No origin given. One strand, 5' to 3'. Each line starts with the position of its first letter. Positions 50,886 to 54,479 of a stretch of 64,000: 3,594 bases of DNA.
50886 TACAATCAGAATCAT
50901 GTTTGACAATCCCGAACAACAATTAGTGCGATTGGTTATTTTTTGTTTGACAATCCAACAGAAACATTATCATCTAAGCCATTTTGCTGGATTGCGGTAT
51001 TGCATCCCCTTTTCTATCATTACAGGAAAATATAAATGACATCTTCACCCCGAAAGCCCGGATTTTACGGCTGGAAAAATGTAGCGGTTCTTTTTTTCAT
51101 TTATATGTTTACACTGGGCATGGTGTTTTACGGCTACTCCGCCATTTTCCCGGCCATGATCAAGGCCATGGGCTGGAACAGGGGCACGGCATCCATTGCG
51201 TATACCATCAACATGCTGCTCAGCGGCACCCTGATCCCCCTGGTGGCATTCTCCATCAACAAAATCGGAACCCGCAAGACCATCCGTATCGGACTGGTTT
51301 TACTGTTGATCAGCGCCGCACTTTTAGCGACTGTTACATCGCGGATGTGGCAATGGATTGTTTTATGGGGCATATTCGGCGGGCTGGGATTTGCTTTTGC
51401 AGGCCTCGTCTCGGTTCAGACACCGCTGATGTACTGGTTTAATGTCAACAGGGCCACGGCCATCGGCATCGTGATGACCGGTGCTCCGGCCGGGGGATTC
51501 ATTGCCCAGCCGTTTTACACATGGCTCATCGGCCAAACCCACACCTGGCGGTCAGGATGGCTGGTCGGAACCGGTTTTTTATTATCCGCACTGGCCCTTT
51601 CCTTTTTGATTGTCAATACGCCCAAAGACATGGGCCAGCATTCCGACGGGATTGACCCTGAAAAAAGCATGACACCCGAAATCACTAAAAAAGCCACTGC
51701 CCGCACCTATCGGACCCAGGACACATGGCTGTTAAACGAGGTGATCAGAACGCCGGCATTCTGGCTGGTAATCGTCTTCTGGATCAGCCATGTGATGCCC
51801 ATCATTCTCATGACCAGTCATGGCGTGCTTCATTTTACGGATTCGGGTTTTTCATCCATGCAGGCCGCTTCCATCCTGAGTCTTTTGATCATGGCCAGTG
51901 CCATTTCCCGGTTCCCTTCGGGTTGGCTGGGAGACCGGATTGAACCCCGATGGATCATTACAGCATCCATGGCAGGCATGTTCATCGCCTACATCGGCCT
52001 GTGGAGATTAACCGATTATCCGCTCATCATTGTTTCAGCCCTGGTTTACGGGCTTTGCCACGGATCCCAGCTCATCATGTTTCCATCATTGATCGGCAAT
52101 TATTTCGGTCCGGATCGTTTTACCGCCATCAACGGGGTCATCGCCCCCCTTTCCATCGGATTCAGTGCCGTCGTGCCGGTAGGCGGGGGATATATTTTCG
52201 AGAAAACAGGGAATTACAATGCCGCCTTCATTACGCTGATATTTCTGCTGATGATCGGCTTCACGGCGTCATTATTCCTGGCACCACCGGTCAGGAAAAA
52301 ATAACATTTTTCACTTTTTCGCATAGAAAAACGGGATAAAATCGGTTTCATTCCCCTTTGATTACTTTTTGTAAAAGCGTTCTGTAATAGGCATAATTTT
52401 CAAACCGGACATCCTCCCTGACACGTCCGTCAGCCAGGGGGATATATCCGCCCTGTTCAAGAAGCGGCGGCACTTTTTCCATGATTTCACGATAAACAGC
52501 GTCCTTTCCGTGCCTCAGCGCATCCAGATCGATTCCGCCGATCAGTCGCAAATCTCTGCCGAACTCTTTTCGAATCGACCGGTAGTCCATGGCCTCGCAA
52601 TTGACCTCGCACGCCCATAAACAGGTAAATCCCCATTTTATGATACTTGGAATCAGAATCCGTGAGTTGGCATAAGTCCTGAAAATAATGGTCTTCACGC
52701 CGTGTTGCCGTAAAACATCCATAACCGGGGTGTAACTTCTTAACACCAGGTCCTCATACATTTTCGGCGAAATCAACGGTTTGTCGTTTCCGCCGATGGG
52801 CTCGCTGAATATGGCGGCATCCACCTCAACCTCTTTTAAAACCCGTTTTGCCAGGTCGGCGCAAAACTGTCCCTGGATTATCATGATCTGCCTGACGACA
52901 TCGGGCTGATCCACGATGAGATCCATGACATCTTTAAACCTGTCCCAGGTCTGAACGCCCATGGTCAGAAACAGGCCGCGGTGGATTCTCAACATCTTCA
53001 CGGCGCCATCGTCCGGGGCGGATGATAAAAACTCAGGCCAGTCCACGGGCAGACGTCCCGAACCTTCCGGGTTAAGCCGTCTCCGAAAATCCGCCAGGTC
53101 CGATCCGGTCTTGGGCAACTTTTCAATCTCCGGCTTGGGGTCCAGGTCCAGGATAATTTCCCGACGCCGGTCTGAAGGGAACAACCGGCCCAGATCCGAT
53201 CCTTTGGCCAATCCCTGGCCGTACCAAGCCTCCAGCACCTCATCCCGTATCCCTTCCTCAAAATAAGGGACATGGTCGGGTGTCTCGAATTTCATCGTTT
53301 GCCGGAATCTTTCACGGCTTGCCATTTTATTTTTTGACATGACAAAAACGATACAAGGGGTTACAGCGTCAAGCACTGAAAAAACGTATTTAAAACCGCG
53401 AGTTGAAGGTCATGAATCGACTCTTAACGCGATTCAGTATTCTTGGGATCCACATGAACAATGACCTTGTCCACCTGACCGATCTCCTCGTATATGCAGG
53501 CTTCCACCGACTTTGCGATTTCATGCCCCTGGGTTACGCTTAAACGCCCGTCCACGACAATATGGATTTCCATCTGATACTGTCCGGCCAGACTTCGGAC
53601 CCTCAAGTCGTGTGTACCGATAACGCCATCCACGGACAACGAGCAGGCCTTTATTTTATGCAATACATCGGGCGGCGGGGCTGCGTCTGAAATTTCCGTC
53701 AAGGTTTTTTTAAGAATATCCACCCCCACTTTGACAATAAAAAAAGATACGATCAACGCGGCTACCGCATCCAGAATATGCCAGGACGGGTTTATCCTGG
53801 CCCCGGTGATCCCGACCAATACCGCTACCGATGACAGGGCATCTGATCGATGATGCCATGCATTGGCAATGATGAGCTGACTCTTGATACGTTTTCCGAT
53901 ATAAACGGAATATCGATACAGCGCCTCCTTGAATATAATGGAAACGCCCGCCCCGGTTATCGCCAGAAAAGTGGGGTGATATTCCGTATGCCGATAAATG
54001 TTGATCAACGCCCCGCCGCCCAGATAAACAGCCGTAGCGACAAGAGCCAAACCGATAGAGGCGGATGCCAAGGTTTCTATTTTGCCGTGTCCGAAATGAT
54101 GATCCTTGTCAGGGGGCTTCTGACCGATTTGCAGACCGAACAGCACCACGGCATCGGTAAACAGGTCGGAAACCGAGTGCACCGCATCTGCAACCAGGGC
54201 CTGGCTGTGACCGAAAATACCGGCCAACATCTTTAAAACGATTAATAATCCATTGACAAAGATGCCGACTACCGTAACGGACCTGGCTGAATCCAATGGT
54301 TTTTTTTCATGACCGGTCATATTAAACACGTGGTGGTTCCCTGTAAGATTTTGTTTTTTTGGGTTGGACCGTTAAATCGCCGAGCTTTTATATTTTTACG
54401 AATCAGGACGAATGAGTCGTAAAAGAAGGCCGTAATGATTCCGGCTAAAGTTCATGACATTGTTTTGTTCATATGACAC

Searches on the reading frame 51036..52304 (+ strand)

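Call 32: search_protein_families(library=pfam, proteins=[window:51036-52304:+], max_evalue=0.001)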
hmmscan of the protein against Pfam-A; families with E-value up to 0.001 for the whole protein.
window:51036-52304:+ (422 aa): 1 family
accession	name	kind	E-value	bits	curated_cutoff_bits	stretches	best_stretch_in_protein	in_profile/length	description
PF07690.21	MFS_1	-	6.8e-44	150.6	33.4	2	21-322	2-285/347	Major Facilitator Superfamily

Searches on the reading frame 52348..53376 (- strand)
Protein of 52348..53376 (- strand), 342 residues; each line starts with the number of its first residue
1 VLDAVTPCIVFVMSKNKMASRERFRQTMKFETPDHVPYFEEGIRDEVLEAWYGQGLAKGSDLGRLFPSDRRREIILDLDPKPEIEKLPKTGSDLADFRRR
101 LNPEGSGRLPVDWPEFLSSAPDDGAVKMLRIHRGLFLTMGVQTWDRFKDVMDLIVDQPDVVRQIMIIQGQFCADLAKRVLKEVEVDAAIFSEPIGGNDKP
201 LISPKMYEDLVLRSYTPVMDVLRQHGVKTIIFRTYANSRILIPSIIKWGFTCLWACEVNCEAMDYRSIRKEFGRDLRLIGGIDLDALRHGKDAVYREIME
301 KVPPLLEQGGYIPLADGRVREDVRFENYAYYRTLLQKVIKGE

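Call 46: search_protein_families(library=pfam, proteins=[window:52348-53376:-], max_evalue=0.001)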
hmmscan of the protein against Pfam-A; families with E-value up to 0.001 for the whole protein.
window:52348-53376:- (342 aa): 1 family
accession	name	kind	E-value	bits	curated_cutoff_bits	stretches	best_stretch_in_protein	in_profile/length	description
PF01208.23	URO-D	-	4.2e-06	26.4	23.9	1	146-311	161-319/346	Uroporphyrinogen decarboxylase (URO-D)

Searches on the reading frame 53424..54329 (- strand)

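Call 46: search_protein_families(library=pfam, proteins=[window:53424-54329:-], max_evalue=0.001)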
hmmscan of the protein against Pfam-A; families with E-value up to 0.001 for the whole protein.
window:53424-54329:- (301 aa): 2 families
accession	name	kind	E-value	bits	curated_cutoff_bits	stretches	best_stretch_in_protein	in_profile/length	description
PF01545.26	Cation_efflux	-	2.5e-47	161.7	26.6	1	20-212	2-196/198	Cation efflux family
PF16916.11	ZT_dimer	-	4.7e-22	78.2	26.7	1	218-295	1-77/78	Dimerisation domain of Zinc Transporter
